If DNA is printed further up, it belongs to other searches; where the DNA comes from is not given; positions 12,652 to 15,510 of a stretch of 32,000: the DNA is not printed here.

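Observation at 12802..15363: Soluble chemoreceptor with an inverted architecture: MCP signalling domain followed by a cytoplasmic UgpB-like solute-binding domain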

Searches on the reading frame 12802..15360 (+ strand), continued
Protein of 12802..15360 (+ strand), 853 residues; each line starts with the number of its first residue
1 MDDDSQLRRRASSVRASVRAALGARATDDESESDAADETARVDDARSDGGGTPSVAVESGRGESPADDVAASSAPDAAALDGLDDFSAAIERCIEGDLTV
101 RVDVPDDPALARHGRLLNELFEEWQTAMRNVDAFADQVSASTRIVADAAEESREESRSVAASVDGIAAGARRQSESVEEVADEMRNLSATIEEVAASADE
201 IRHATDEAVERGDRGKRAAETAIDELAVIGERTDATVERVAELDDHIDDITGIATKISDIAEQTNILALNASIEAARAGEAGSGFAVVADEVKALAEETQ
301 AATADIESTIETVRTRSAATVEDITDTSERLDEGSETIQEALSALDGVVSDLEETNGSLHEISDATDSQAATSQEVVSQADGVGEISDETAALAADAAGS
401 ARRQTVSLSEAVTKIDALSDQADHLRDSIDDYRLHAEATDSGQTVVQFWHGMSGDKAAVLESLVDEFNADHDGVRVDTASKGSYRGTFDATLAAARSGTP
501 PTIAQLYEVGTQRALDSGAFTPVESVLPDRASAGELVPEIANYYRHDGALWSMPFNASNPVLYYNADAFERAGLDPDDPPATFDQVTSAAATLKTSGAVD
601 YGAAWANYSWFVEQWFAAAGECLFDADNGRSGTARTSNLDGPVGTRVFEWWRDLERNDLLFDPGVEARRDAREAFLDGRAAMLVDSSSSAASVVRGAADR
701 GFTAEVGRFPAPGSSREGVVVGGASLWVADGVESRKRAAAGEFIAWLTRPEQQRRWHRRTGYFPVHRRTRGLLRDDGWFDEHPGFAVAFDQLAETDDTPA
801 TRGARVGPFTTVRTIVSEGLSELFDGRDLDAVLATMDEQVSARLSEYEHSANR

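Call 36: find_encoding_contigs(protein=P0021, flank=8000, max_places=2)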
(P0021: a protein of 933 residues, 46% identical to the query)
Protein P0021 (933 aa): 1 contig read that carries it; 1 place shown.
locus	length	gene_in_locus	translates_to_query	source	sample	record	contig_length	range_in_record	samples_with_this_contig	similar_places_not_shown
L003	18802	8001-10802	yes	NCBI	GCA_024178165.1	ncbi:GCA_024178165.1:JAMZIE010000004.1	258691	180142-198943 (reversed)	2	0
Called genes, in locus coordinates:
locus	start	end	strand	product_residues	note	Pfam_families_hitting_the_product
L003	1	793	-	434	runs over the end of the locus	PF13183:Fer4_8, PF02754:CCG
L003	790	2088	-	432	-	PF00890:FAD_binding_2, PF01134:GIDA, PF01266:DAO (faint), PF01494:FAD_binding_3 (faint), PF03486:HI0933_like (faint), PF07992:Pyr_redox_2 (faint), PF12831:FAD_oxidored (weak)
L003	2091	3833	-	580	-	PF01266:DAO, PF01494:FAD_binding_3 (faint), PF07992:Pyr_redox_2, PF00890:FAD_binding_2 (weak), PF04324:Fer2_BFD (weak)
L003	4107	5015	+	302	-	PF00370:FGGY_N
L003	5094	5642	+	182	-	PF02782:FGGY_C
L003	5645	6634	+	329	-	PF25928:DUF7973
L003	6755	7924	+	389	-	PF13191:AAA_16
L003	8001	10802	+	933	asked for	PF00672:HAMP (faint), PF00015:MCPsignal, PF01547:SBP_bac_1, PF13416:SBP_bac_8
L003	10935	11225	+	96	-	PF00381:PTS-HPr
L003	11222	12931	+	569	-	PF05524:PEP-utilisers_N, PF00391:PEP-utilizers, PF02896:PEP-utilizers_C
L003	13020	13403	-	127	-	PF03610:EIIA-man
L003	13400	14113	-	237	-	PF02734:Dak2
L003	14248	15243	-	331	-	PF02733:Dak1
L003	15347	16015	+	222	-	PF00702:Hydrolase, PF05116:S6PP (faint), PF08282:Hydrolase_3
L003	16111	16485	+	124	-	PF21485:IF5A-like_N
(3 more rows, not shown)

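Call 43: predict_structure(alignment_id=A1)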
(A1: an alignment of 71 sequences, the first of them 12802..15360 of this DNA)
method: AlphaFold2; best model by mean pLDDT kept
length: 853 residues; sequences in the alignment: 71
mean_pLDDT: 79.9   pTM: 0.62
mean pLDDT of the five models: 79.9, 79.7, 78.4, 77.7, 74.2
residues with pLDDT >= 90: 344; 70-90: 323; 50-70: 110; < 50: 76
segments of 3 or more residues with pLDDT < 50: 1-11, 23-76, 431-440
pLDDT, mean of each block of 10 residues (from residue 1): 39 55 41 33 32 35 34 48 79 74 80 85 76 70 74 80 83 84 84 79 75 74 73 71 69 68 64 61 57 68 70 70 73 73 74 76 79 83 86 83 81 71 60 38 88 89 95 91 86 88 93 94 96 94 94 95 98 97 97 97 83 94 96 94 96 95 80 96 94 95 97 91 94 95 97 95 95 96 93 95 93 90 92 95 92 74
secondary structure, 60 per line:
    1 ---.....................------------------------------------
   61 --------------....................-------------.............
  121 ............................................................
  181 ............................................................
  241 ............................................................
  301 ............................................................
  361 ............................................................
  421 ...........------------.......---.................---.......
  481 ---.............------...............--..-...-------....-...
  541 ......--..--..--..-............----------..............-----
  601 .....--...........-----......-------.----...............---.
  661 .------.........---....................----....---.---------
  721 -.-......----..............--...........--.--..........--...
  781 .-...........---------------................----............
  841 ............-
elements in order (helices of 4 or more, strands of 3 or more residues): H4-24 H75-94 H108-431 E444-450 H454-470 E474-480 H484-496 E503-507 H508-517 H538-544 E560-565 H566-571 H583-595 E601-605 H608-618 H625-629 H642-656 H668-676 E680-686 H687-699 E704-707 E724-729 H734-747 H750-760 H767-775 H778-781 H783-793 H809-824 H829-852

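Call 48: fold_search(model_id=the predicted structure, library=pdb)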
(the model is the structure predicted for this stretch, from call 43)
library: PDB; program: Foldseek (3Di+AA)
matches with E <= 10: 1333; with E <= 0.001: 759
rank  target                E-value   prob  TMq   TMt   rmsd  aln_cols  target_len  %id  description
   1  6x84_A                6.0e-34  1.00  0.46  0.92   1.9       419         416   32  Sn-glycerol-3-phosphate binding periplasmic protein UgpB from Escherichia coli - W169S, W172S (released 2020-08-19)
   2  6x84_B                4.5e-33  1.00  0.45  0.92   1.9       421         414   32  Sn-glycerol-3-phosphate binding periplasmic protein UgpB from Escherichia coli - W169S, W172S (released 2020-08-19)
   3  9lff                  3.0e-31  1.00  0.44  0.88   2.8       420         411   29  Crystal structure of UgpB in complex with G1P (released 2025-11-26)
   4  4aq4                  4.6e-31  1.00  0.44  0.87   3.1       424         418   32  substrate bound sn-glycerol-3-phosphate binding periplasmic protein ugpB from Escherichia coli (released 2012-10-17)
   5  7bvt_A                9.7e-25  1.00  0.41  0.86   3.2       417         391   22  Crystal structure of cyclic alpha-maltosyl-1,6-maltose binding protein from Arthrobacter globiformis (released 2020-12-02)
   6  7c0v_B                8.6e-24  1.00  0.41  0.85   3.0       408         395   24  Crystal structure of a dinucleotide-binding protein (Y224A) of ABC transporter endogenously bound to uridylyl-3'-5'-ph (released 2021-03-10)
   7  7c0v_A                2.8e-23  1.00  0.41  0.84   3.0       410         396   24  Crystal structure of a dinucleotide-binding protein (Y224A) of ABC transporter endogenously bound to uridylyl-3'-5'-ph (released 2021-03-10)
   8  7c0x_A                6.8e-23  1.00  0.41  0.85   3.0       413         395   24  Crystal structure of a dinucleotide-binding protein (T240A) of ABC transporter endogenously bound to uridylyl-3'-5'-ph (released 2021-03-10)
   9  7c0o_A                8.8e-23  1.00  0.41  0.84   3.2       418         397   24  Crystal structure of a dinucleotide-binding protein (Y56F) of ABC transporter endogenously bound to uridylyl-3'-5'-pho (released 2021-03-10)
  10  7c0z_A                9.8e-23  1.00  0.41  0.85   3.0       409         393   24  Crystal structure of a dinucleotide-binding protein (Y246A) of ABC transporter endogenously bound to uridylyl-3'-5'-ph (released 2021-03-10)
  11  7c0t_B                1.1e-22  1.00  0.41  0.84   3.2       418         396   24  Crystal structure of a dinucleotide-binding protein (N81A) of ABC transporter endogenously bound to uridylyl-3'-5'-pho (released 2021-03-10)
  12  7c0z_B                1.2e-22  1.00  0.41  0.84   3.2       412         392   24  Crystal structure of a dinucleotide-binding protein (Y246A) of ABC transporter endogenously bound to uridylyl-3'-5'-ph (released 2021-03-10)
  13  7c15_B                1.6e-22  1.00  0.40  0.84   3.2       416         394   24  Crystal structure of a dinucleotide-binding protein (Q274A) of ABC transporter endogenously bound to uridylyl-3'-5'-ph (released 2021-03-10)
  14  7c0l_A                1.6e-22  1.00  0.40  0.84   3.2       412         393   24  Crystal structure of a dinucleotide-binding protein of ABC transporter endogenously bound to uridylyl-3'-5'-phospho-gu (released 2021-03-10)
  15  7c0t_A                1.6e-22  1.00  0.41  0.84   3.1       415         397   24  Crystal structure of a dinucleotide-binding protein (N81A) of ABC transporter endogenously bound to uridylyl-3'-5'-pho (released 2021-03-10)
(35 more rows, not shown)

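Call 59: find_encoding_contigs(protein=P0068, flank=9000, max_places=1)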
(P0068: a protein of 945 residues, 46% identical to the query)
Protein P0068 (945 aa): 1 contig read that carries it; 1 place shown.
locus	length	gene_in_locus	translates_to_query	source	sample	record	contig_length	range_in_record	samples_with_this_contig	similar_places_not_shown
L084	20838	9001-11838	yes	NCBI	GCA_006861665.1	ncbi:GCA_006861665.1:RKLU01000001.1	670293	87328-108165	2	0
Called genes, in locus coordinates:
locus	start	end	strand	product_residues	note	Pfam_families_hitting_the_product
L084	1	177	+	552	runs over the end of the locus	PF07992:Pyr_redox_2 (faint), PF00890:FAD_binding_2 (faint), PF01266:DAO (weak), PF01494:FAD_binding_3 (weak), PF13450:NAD_binding_8 (weak), PF00732:GMC_oxred_N, PF05199:GMC_oxred_C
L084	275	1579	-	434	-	PF13183:Fer4_8, PF02754:CCG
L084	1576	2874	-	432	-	PF00890:FAD_binding_2, PF01134:GIDA (weak), PF01266:DAO (faint), PF03486:HI0933_like (faint), PF07992:Pyr_redox_2 (faint), PF12831:FAD_oxidored (faint)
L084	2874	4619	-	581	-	PF00890:FAD_binding_2 (weak), PF01266:DAO, PF01494:FAD_binding_3 (faint), PF07992:Pyr_redox_2 (weak), PF12831:FAD_oxidored (weak), PF04324:Fer2_BFD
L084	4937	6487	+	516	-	PF00370:FGGY_N, PF02782:FGGY_C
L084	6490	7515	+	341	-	PF25928:DUF7973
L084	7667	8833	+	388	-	PF13191:AAA_16, PF13401:AAA_22 (weak)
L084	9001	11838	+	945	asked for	PF00015:MCPsignal, PF01547:SBP_bac_1, PF13416:SBP_bac_8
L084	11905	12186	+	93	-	PF00381:PTS-HPr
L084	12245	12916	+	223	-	PF00702:Hydrolase (weak), PF05116:S6PP (faint), PF08282:Hydrolase_3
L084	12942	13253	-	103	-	PF03091:CutA1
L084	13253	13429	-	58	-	PF20576:HEWD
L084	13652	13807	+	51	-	PF23455:DUF7129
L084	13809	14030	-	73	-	-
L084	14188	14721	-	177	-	PF19132:DUF5815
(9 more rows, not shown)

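Call 60: find_encoding_contigs(protein=P0029, flank=9000, max_places=1)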
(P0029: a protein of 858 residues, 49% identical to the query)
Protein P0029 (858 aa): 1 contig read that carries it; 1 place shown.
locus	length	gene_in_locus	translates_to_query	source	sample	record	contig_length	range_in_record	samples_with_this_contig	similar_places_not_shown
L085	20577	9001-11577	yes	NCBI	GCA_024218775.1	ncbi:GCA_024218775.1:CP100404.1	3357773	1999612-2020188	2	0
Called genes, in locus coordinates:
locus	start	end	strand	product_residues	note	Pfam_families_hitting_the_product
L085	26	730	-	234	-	PF24279:HVO_2525_N, PF04967:HTH_10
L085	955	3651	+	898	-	PF00311:PEPcase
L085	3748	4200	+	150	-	PF00582:Usp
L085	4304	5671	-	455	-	PF13183:Fer4_8, PF02754:CCG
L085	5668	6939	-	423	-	PF00890:FAD_binding_2, PF01134:GIDA (weak), PF01266:DAO (faint), PF03486:HI0933_like (faint), PF07992:Pyr_redox_2 (faint), PF12831:FAD_oxidored (weak)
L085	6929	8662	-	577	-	PF00890:FAD_binding_2 (weak), PF01266:DAO, PF01494:FAD_binding_3 (faint), PF07992:Pyr_redox_2, PF04324:Fer2_BFD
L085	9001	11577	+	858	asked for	PF07889:DUF1664 (faint), PF06103:DUF948 (faint), PF24161:CCDC39 (weak), PF00015:MCPsignal, PF01547:SBP_bac_1, PF13416:SBP_bac_8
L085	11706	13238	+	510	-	PF00370:FGGY_N, PF02782:FGGY_C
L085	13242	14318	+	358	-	PF25928:DUF7973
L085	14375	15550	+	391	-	PF13191:AAA_16, PF13401:AAA_22 (weak), PF22703:Cdc6_lid (weak)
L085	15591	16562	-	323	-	PF00480:ROK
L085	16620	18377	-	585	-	PF00224:PK, PF02887:PK_C, PF00391:PEP-utilizers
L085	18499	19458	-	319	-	PF00294:PfkB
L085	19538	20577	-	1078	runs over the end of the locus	PF08448:PAS_4, PF13426:PAS_9, PF08447:PAS_3, PF08448:PAS_4, PF00989:PAS, PF08448:PAS_4, PF08447:PAS_3, PF13426:PAS_9, +11 more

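Call 61: find_encoding_contigs(protein=P0007, flank=9000, max_places=1)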
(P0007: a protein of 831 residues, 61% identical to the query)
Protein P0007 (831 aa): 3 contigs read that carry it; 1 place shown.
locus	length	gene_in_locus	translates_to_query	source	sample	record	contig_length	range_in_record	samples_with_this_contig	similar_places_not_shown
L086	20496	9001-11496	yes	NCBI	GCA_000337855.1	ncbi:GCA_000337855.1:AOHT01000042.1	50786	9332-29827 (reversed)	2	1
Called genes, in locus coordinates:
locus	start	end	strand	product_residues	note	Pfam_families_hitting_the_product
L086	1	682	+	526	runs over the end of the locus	PF00501:AMP-binding, PF13193:AMP-binding_C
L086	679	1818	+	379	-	PF02771:Acyl-CoA_dh_N, PF02770:Acyl-CoA_dh_M, PF00441:Acyl-CoA_dh_1, PF22924:ACOX_C_alpha1 (faint), PF08028:Acyl-CoA_dh_2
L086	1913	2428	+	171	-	-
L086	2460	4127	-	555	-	-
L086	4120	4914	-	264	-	PF00005:ABC_tran, PF13304:AAA_21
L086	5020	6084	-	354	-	PF01636:APH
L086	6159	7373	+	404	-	PF02771:Acyl-CoA_dh_N, PF02770:Acyl-CoA_dh_M, PF00441:Acyl-CoA_dh_1, PF08028:Acyl-CoA_dh_2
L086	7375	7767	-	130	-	PF01850:PIN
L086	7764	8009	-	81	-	PF02697:VAPB_antitox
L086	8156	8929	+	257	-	PF00106:adh_short, PF01370:Epimerase (weak), PF08659:KR, PF13561:adh_short_C2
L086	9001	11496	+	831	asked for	PF00672:HAMP (weak), PF00015:MCPsignal, PF01547:SBP_bac_1, PF13416:SBP_bac_8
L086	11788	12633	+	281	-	PF00248:Aldo_ket_red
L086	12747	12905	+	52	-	-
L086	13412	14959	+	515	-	-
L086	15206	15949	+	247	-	PF07070:Spo0M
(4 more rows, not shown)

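Call 62: find_encoding_contigs(protein=P0054, flank=9000, max_places=1)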
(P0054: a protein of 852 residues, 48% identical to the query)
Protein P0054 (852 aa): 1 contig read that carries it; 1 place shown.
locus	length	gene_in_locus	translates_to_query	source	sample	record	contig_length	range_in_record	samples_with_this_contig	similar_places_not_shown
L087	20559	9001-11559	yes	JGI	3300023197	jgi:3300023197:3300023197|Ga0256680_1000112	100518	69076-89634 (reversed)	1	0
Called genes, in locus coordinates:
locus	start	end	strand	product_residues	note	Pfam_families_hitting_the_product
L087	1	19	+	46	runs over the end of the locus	-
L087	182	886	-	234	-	PF24279:HVO_2525_N, PF04967:HTH_10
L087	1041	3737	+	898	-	PF00311:PEPcase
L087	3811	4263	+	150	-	PF00582:Usp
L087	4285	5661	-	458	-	PF13183:Fer4_8, PF02754:CCG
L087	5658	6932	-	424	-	PF00890:FAD_binding_2, PF01134:GIDA (weak), PF01266:DAO (faint), PF03486:HI0933_like (faint), PF07992:Pyr_redox_2 (faint), PF12831:FAD_oxidored (weak)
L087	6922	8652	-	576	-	PF00890:FAD_binding_2, PF01266:DAO, PF01494:FAD_binding_3 (faint), PF07992:Pyr_redox_2 (weak), PF04324:Fer2_BFD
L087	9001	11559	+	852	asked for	PF07889:DUF1664 (faint), PF06103:DUF948 (faint), PF00015:MCPsignal, PF01547:SBP_bac_1, PF13416:SBP_bac_8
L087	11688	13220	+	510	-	PF00370:FGGY_N, PF02782:FGGY_C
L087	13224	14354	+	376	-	PF25928:DUF7973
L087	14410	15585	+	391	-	PF13191:AAA_16, PF13401:AAA_22 (weak), PF22703:Cdc6_lid (weak)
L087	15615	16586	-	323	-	PF00480:ROK, PF01869:BcrAD_BadFG (faint)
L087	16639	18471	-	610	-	PF00224:PK, PF02887:PK_C, PF00391:PEP-utilizers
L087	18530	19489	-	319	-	PF00294:PfkB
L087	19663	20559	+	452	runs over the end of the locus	PF13433:Peripla_BP_5, PF13458:Peripla_BP_6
